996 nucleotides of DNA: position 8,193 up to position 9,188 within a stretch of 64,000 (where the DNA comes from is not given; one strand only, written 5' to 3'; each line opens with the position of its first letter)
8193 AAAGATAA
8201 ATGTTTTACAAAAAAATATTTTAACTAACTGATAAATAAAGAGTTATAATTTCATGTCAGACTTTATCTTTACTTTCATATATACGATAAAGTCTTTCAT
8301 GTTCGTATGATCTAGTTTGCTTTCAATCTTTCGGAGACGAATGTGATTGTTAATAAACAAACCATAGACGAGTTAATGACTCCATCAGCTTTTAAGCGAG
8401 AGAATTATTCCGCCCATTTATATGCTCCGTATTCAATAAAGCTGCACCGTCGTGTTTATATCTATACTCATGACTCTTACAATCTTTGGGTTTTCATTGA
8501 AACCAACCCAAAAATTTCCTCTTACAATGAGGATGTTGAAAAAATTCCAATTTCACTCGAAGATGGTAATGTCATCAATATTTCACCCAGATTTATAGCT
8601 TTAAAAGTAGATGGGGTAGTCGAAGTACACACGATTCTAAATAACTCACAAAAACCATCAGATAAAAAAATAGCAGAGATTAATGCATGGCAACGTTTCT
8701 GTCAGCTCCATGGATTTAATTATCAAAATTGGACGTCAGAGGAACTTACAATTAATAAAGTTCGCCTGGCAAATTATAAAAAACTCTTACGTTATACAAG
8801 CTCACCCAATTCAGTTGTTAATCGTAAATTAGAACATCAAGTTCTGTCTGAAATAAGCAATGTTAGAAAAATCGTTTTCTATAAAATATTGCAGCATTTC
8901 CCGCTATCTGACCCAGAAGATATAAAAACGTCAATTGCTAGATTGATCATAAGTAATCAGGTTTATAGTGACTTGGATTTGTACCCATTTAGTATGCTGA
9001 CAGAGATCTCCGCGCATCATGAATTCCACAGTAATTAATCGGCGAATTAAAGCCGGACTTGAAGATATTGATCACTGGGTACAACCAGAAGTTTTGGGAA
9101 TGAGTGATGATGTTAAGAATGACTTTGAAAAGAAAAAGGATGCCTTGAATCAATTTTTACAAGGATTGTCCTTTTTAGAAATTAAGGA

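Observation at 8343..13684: Tn7-like core with a TnsA-like protein lacking the catalytic residues and a TniB-sized TnsC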

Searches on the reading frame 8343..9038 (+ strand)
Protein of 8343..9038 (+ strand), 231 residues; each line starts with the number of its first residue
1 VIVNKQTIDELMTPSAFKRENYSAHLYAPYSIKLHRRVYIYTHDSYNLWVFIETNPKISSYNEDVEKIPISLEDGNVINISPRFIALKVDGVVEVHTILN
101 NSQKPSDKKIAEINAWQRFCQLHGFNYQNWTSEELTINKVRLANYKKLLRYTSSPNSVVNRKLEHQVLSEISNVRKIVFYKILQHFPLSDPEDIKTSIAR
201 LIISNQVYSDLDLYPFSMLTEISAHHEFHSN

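Call 3: search_protein_families(library=pfam, proteins=[window:8343-9038:+], max_evalue=1)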
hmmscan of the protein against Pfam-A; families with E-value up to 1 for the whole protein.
window:8343-9038:+ (231 aa): 0 families

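Call 4: search_protein_families(library=ncbifam, proteins=[window:8343-9038:+], max_evalue=1)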
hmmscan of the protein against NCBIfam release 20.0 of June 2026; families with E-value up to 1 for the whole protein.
window:8343-9038:+ (231 aa): 1 family
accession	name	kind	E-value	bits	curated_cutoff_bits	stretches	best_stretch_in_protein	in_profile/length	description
NF033179.1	TnsA_like_Actin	subfamily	0.0007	19.1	110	1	74-178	75-172/212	TnsA-like heteromeric transposase endonuclease subunit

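Call 5: search_solved_structures(query=window:8343-9038:+, max_evalue=10, show_alignments=3)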
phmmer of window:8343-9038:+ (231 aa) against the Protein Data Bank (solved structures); distinct sequences matched with E-value up to 10: 0.

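Call 11: find_homologous_proteins(query=window:8343-9038:+, max_evalue=0.001)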
Query window:8343-9038:+ (231 aa): 9 proteins with E <= 0.001 among 139 candidates.
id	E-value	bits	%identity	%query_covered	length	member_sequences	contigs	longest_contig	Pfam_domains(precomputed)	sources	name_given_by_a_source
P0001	1.4e-147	507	99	100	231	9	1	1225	-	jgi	-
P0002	1.9e-132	458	88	100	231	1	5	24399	-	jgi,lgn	-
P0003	1.2e-78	282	57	99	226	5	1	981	-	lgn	-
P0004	8.0e-76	273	52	99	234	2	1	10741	-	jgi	jgi:hypothetical protein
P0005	2.2e-74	268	55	99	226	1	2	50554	-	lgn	-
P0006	5.4e-74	267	52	99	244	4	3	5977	-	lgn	-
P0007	5.7e-69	250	49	99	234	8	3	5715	-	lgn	-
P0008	9.4e-63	230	47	96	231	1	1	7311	-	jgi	jgi:hypothetical protein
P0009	2.6e-53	199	45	94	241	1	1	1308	-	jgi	jgi:hypothetical protein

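Call 15: find_related_loci(query=A1, collection=genome_contigs, flank=10000)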
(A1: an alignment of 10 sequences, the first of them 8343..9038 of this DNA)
Query A1 (231 aa) in genome_contigs; peptide patterns used: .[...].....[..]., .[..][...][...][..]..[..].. (x = any residue, [..] = any of these).
89 stretches matched a pattern; 1 encode a relative of the query (tblastn E <= 1e-3); 1 distinct loci.
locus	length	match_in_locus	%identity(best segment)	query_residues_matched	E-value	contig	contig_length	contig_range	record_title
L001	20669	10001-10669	56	1-228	9e-85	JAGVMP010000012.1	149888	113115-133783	MAG: Proteobacteria bacterium isolate SW_1 c_000000030917, whole genome shotgun sequence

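Call 16: find_encoding_contigs(protein=P0005, flank=10000, max_places=4)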
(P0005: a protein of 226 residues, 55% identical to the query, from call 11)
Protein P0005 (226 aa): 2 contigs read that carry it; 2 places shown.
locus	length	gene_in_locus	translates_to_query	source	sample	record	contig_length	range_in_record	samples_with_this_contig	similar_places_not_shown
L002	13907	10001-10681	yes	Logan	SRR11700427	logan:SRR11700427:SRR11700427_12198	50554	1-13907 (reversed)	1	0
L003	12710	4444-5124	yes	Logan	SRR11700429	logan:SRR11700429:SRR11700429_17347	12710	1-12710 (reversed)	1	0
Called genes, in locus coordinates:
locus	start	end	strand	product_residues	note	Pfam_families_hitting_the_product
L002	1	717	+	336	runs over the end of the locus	PF13177:DNA_pol3_delta2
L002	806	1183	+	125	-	PF07238:PilZ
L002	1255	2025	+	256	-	PF01026:TatD_DNase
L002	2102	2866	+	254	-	PF23023:Anti-Pycsar_Apyc1, PF00753:Lactamase_B, PF12706:Lactamase_B_2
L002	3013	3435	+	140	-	-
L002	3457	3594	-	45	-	-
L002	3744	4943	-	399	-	PF05940:NnrS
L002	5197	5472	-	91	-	PF01883:FeS_assembly_P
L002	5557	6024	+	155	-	PF02082:Rrf2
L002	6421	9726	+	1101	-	PF00324:AA_permease, PF13520:AA_permease_2, PF00989:PAS, PF08448:PAS_4, PF13426:PAS_9, PF08447:PAS_3, PF00512:HisKA, PF02518:HATPase_c, +4 more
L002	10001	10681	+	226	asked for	-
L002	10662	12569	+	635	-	-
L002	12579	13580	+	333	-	PF13401:AAA_22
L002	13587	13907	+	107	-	?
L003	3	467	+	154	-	?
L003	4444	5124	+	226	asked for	-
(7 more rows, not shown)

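Call 21: search_solved_structures(query=A1, max_evalue=10, show_alignments=3)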
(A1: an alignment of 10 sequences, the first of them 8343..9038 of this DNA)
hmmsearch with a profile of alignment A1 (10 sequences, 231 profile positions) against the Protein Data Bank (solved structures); distinct sequences matched with E-value up to 10: 2.
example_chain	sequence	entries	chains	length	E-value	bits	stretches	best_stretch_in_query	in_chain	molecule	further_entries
6pz7_A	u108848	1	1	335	0.52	13.2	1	6-32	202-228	Endoglucanase family 5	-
6cgh_A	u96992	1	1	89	1.3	11.9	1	102-176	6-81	DnaJ homolog subfamily C member 2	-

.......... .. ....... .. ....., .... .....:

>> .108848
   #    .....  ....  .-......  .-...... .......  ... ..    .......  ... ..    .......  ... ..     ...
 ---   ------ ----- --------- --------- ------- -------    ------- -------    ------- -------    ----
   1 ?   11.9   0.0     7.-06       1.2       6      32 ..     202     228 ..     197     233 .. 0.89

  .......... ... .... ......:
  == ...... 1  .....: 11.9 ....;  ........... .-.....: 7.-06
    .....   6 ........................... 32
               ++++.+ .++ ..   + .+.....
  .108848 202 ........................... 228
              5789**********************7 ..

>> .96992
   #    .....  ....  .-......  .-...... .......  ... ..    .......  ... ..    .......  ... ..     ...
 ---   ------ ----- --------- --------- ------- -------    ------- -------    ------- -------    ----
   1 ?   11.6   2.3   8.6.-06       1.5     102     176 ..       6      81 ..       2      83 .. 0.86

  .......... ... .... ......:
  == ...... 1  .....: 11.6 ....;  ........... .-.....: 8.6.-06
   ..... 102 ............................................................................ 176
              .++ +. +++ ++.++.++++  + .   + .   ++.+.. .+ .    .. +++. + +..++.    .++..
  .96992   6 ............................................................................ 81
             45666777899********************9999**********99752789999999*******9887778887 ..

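Call 30: predict_structure(alignment_id=A1)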
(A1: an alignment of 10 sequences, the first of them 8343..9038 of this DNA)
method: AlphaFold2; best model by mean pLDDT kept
length: 231 residues; sequences in the alignment: 10
mean_pLDDT: 77.5   pTM: 0.75
mean pLDDT of the five models: 77.5, 56.0, 54.6, 53.1, 46.7
residues with pLDDT >= 90: 17; 70-90: 166; 50-70: 21; < 50: 27
segments of 3 or more residues with pLDDT < 50: 19-40, 229-231
pLDDT, mean of each block of 10 residues (from residue 1): 65 64 37 47 78 87 82 84 89 88 75 89 91 83 84 69 88 82 86 86 85 82 64 35
secondary structure, 60 per line:
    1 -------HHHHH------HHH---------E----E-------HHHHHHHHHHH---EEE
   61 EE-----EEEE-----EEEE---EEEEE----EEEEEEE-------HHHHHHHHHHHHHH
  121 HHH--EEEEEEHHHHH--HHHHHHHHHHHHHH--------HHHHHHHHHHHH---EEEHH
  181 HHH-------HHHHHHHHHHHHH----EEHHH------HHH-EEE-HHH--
elements in order: H8-12 H44-54 E58-62 E68-71 E77-80 E84-88 E93-99 H107-123 E126-131 H132-136 H139-152 H161-172 E176-178 H179-183 H191-203 E223-225

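Call 31: search_protein_representatives(alignment_id=A1)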
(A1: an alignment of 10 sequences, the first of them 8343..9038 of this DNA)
Query: 10 sequences, 231 profile positions. Proteins with E-value up to 0.001 (for the whole library): 312; up to 1e-10: 137; up to 1e-30: 49. The best 150 are listed.
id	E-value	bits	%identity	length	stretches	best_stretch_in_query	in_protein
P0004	1.2e-117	408.0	-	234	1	1-230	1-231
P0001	2.9e-117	406.7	-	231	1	2-231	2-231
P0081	1.2e-84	300.0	-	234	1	5-231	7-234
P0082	1.7e-80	286.4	-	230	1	1-229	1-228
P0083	1.3e-66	240.9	-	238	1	7-228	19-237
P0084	1.4e-65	237.6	-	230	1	7-228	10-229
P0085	4.1e-64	232.8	-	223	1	5-228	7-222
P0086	5.1e-60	219.4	-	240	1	5-227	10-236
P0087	2.8e-59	217.0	-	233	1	5-230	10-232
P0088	6.1e-59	215.9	-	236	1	5-226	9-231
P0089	9.4e-58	212.0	-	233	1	11-227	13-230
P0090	6.0e-57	209.3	-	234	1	6-228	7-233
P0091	8.1e-54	199.1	-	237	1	10-229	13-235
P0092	9.0e-54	199.0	-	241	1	11-225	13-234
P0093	4.8e-49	183.5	-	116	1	121-230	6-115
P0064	1.7e-37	145.7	-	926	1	9-230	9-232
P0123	3.7e-33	131.5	-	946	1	11-229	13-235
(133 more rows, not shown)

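Call 36: search_solved_structures(query=A4, max_evalue=10, show_alignments=4)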
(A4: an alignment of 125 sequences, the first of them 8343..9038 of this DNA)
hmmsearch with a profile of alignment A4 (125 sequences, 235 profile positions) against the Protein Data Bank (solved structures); distinct sequences matched with E-value up to 10: 16.
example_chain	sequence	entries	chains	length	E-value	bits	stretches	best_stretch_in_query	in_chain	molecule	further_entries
30jv_A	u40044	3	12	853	5.9e-19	71.6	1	23-230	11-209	TnsA endonuclease N-terminal domain-containing protein,TnsB transposase | PseTnsAB artificial fusion protein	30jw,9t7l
30ga_R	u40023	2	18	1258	8.2e-19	71.1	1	20-230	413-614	Maltose/maltodextrin-binding periplasmic protein,TnsA endonuclease N-terminal domain-conta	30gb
9bw1_M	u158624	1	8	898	1.8e-10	43.9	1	34-222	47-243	Integrase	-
1f1z_A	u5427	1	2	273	0.00042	23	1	31-151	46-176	TNSA ENDONUCLEASE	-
1t0f_A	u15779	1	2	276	0.00044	22.9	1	31-151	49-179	Transposon Tn7 transposition protein tnsA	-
9f27_A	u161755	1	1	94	0.066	15.8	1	166-214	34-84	RPA32 subunit of the hetero-oligomeric complex involved in homologous recombination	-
4lb5_A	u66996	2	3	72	0.074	15.7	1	165-215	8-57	Protein kinase containing Z-DNA binding domains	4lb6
5j6x_A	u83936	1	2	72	0.078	15.6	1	164-215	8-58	Z-DNA binding protein kinase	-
9f29_C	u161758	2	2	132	0.14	14.7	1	166-214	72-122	RPA32 subunit of the hetero-oligomeric complex involved in homologous recombination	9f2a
9x4u_A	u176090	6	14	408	0.23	14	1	81-156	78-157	Aminotransferase-like protein FGM3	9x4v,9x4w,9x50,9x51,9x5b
7bzh_A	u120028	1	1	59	0.32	13.6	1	168-213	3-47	Sul7s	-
3lhk_A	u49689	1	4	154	0.46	13.1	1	112-162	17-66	putative DNA binding protein MJ0014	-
5bmu_A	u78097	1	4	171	0.61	12.6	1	140-201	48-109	Eukaryotic translation elongation factor 1 epsilon-1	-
2pej_A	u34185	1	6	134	0.65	12.6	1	123-199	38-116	ORF134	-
2pem_A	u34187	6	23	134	0.83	12.2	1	136-199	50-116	ORF134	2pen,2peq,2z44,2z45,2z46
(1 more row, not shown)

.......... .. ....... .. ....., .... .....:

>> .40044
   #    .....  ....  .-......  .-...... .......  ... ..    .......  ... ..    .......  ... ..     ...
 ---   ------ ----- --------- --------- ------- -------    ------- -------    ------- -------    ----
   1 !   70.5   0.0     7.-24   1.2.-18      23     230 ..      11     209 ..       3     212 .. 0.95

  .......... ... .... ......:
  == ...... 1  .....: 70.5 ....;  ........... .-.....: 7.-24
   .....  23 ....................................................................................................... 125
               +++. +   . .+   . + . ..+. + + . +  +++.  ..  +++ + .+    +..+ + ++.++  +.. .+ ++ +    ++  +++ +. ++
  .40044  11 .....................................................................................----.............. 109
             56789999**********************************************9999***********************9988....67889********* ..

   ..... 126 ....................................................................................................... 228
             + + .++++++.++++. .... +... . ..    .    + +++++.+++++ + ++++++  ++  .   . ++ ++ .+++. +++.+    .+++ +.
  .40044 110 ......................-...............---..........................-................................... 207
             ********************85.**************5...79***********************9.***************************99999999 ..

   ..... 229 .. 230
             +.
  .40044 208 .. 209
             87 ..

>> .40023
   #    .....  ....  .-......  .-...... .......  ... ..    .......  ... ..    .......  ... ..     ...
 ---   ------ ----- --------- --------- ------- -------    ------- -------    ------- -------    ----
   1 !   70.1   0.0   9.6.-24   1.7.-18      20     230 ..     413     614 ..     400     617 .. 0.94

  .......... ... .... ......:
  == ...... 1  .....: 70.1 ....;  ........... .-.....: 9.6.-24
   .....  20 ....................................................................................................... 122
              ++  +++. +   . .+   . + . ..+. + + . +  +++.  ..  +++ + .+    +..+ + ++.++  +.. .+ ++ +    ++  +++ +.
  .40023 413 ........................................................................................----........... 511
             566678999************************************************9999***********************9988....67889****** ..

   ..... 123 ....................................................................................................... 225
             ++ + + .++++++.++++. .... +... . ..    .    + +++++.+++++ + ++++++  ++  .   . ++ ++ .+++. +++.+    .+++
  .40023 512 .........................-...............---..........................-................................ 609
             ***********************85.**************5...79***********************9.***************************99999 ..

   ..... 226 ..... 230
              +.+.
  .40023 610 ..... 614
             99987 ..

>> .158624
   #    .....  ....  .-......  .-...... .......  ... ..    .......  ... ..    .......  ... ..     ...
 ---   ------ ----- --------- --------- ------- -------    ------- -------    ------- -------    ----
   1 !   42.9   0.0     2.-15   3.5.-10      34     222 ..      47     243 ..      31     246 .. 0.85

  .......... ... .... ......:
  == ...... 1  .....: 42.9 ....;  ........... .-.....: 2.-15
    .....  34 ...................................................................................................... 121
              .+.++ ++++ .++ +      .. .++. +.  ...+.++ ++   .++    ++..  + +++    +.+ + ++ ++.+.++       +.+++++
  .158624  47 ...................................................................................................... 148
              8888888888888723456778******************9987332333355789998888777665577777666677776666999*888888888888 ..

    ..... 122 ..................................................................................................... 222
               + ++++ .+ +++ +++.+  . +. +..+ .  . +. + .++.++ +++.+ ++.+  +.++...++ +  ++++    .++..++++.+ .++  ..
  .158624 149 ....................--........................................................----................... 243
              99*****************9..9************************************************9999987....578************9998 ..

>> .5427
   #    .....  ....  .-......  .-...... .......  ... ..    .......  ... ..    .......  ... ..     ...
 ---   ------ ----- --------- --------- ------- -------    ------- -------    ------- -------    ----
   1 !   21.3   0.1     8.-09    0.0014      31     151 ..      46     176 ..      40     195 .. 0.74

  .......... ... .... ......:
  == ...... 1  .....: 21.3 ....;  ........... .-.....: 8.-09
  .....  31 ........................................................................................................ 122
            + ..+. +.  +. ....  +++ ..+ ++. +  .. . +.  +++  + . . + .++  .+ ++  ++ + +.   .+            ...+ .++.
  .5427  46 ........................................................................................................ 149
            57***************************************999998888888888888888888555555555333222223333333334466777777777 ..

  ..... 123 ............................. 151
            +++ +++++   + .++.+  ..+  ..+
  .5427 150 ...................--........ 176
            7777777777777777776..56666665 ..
